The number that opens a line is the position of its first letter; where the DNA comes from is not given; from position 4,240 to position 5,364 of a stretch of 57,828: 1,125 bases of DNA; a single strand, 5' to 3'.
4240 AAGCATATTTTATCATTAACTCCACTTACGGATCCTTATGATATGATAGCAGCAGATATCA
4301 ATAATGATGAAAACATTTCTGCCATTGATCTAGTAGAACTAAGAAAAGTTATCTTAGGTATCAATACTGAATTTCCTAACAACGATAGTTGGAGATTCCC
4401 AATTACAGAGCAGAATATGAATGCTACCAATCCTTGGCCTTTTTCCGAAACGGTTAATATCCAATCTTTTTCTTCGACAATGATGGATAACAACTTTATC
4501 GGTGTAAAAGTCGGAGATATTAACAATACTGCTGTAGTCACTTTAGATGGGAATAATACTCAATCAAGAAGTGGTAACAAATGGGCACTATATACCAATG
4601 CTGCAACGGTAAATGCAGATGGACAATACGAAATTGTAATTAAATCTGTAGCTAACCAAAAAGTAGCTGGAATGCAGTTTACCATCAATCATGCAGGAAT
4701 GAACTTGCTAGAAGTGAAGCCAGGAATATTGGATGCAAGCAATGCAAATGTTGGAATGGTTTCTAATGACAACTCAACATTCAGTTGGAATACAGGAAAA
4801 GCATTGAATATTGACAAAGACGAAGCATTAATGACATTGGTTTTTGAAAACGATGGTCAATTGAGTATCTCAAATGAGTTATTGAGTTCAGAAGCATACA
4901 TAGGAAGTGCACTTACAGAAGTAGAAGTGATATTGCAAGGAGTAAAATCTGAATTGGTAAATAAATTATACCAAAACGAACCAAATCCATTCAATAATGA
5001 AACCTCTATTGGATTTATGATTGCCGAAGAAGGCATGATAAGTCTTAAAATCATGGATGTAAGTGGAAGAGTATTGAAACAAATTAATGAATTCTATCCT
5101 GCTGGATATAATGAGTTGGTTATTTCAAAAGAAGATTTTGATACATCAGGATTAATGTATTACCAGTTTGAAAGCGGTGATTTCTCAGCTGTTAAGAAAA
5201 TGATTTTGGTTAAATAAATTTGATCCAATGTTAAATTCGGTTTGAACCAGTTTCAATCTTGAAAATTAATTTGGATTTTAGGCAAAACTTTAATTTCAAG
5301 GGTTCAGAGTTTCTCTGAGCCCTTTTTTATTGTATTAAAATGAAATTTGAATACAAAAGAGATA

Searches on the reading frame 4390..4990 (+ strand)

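Call 44: search_protein_families(library=pfam, proteins=[window:4390-4990:+], max_evalue=10)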
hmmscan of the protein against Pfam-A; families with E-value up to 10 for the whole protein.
window:4390-4990:+ (200 aa): 1 family
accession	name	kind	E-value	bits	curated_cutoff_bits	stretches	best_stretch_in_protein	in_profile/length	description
PF09134.16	Invasin_D3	-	0.22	12.5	33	1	42-101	18-84/98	Invasin, domain 3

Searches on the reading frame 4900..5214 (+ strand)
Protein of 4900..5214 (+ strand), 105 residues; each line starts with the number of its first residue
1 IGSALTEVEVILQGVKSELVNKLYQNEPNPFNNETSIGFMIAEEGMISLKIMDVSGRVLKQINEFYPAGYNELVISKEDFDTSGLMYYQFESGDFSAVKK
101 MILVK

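Call 44: search_protein_families(library=pfam, proteins=[window:4900-5214:+], max_evalue=10)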
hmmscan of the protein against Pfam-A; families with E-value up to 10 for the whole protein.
window:4900-5214:+ (105 aa): 2 families
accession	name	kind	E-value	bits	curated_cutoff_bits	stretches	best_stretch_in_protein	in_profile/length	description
PF18962.6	Por_Secre_tail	-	0.0005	20.7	27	1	28-102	3-74/75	Secretion system C-terminal sorting domain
PF22279.1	DGF-1_N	-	0.23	12.3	28.1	1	36-98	22-85/105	DGF-1 N-terminal domain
